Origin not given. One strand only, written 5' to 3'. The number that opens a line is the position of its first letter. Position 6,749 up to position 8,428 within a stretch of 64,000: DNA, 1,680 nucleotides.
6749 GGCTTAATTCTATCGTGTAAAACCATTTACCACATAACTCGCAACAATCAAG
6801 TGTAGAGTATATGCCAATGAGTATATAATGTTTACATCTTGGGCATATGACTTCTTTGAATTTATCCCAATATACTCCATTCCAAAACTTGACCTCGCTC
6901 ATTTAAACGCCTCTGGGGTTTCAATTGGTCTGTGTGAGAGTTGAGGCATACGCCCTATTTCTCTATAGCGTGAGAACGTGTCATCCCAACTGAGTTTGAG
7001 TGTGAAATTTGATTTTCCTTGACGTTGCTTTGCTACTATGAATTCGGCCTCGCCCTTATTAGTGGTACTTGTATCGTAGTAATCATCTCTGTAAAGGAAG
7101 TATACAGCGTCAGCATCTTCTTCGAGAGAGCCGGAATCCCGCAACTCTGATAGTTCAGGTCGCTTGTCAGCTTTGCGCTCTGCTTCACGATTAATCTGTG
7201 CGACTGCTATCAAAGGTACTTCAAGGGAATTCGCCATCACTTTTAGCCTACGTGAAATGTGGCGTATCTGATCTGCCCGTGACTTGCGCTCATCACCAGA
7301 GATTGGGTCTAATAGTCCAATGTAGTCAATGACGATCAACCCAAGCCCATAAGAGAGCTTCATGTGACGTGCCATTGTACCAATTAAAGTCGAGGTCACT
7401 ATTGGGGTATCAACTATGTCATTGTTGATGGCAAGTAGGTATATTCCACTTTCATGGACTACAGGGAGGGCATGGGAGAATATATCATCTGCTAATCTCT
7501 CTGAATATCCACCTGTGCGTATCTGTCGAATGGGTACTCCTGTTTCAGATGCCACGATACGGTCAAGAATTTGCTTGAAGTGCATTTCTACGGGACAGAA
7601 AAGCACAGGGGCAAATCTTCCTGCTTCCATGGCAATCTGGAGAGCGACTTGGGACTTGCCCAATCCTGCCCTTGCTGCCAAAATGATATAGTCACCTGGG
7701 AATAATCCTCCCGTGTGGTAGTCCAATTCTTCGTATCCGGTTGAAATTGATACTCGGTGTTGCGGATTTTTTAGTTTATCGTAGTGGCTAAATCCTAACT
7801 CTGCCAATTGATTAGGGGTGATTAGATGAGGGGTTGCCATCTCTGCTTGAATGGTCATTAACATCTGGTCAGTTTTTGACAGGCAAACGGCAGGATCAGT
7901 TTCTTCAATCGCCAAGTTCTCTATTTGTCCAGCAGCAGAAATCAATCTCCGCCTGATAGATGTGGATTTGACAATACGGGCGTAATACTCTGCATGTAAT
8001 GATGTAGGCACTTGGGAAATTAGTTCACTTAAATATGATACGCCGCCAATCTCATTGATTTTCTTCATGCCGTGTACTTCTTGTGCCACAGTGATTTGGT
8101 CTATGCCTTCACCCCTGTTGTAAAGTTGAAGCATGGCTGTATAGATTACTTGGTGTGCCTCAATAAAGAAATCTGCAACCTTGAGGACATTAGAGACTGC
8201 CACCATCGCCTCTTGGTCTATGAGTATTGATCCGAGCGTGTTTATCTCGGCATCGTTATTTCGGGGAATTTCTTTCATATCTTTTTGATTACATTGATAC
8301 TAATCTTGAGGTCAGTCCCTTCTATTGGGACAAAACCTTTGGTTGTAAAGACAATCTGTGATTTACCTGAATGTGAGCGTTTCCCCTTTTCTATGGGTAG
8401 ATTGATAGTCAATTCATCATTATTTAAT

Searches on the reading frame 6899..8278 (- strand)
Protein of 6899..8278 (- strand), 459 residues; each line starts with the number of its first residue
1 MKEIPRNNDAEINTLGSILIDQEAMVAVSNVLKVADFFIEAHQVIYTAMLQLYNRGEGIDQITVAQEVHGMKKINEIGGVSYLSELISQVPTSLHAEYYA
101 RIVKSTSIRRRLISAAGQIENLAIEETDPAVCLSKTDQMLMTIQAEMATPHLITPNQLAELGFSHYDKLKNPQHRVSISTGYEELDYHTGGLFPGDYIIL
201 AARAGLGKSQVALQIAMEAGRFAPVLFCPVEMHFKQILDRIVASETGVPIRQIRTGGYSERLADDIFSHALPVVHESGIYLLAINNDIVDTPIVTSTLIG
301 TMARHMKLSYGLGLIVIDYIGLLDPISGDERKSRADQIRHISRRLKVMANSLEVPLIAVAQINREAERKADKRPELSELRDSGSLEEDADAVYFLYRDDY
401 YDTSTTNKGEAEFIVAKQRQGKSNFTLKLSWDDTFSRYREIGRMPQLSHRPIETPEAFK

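Call 14: search_protein_families(library=pfam, proteins=[window:6899-8278:-], max_evalue=0.001)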
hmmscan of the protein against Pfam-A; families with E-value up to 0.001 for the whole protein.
window:6899-8278:- (459 aa): 3 families
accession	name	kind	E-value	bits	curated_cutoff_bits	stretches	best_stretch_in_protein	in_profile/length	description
PF03796.21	DnaB_C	-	2.2e-66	224.3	27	1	178-439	2-254/255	DnaB-like helicase C terminal domain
PF00772.26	DnaB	-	1.9e-29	102.2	23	1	5-104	3-102/103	DnaB-like helicase N terminal domain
PF13481.12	AAA_25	-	4.3e-05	23.7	27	1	185-364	22-192/195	AAA domain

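Call 16: search_dna_similar(query=window:6899-8278:-, collection=phages, mode=protein, max_rows=10)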
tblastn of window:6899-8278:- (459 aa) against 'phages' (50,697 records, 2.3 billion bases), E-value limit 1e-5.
Records with a match: 1604; places in all: 1608; records where one place covers at least 80% of the query: 1136.
Best place of each record, by identity: <60% 1604.
By first word of the organism name: Mycobacterium 285; Staphylococcus 127; Acinetobacter 110; Escherichia 96; Pseudomonas 83; Salmonella 82; Bacillus 81; Gordonia 78; Paenibacillus 68; Streptomyces 66; and 96 more.
By host as written in the record: - 198; Mycobacterium smegmatis mc2 155 190; Gordonia terrae 3612 65; Acinetobacter baumannii 51; Mycobacterium smegmatis mc#155 48; Escherichia coli 43; Pseudomonas aeruginosa 37; Paenibacillus larvae 37; and 416 more.
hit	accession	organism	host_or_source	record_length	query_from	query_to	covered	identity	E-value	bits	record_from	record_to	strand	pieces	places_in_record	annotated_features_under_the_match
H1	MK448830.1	Streptococcus phage Javan73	Streptococcus anginosus J4211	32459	1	441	96%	35.6%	4e-64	229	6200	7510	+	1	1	replicative DNA helicase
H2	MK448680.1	Streptococcus phage Javan139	Streptococcus dysgalactiae ERR085058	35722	1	441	96%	35.4%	1e-63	228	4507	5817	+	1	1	replicative DNA helicase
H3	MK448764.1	Streptococcus phage Javan457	Streptococcus pyogenes ERR111888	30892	1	438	95%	35.4%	6e-63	226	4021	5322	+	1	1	replicative DNA helicase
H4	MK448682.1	Streptococcus phage Javan143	Streptococcus dysgalactiae ERR085067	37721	1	441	96%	35.0%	3e-63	227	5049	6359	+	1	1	replicative DNA helicase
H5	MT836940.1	Bacteriophage sp.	human fecal samples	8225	5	441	95%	35.0%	8e-66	234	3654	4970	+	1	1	record has no annotation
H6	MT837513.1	Bacteriophage sp.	human fecal samples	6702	4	438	95%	35.0%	5e-72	253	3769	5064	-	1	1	record has no annotation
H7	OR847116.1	Listeria phage LM 4-11-1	Listeria monocytogenes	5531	5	438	95%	35.0%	9e-69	243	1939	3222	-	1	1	record has no annotation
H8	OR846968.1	Listeria phage LM 4-11-1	Listeria monocytogenes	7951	5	438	95%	35.0%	9e-69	243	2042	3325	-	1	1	record has no annotation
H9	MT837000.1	Bacteriophage sp.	human fecal samples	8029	4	446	97%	33.6%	9e-70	246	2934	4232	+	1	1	record has no annotation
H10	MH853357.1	Streptococcus phage LF3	Streptococcus agalactiae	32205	1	441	96%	33.8%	3e-62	224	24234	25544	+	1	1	replicative DNA helicase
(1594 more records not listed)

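Call 28: find_encoding_contigs(protein=window:6899-8278:-, flank=10000, max_places=6)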
Protein window:6899-8278:- (459 aa): no gene with exactly this product is on record in the collection.

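Call 31: find_related_loci(query=window:6899-8278:-, collection=viral_contigs, flank=10000)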
Query window:6899-8278:- (459 aa) in viral_contigs; peptide patterns used: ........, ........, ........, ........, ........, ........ (x = any residue, [..] = any of these).
30 stretches matched a pattern; 4 encode a relative of the query (tblastn E <= 1e-3); 4 distinct loci.
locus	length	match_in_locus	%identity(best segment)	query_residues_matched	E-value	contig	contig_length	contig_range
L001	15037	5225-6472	31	9-443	1e-50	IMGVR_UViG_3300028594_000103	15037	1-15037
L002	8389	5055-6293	28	10-441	9e-39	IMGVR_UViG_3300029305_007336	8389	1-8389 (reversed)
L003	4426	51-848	31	167-438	1e-29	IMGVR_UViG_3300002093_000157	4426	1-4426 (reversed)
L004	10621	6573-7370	31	167-438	4e-29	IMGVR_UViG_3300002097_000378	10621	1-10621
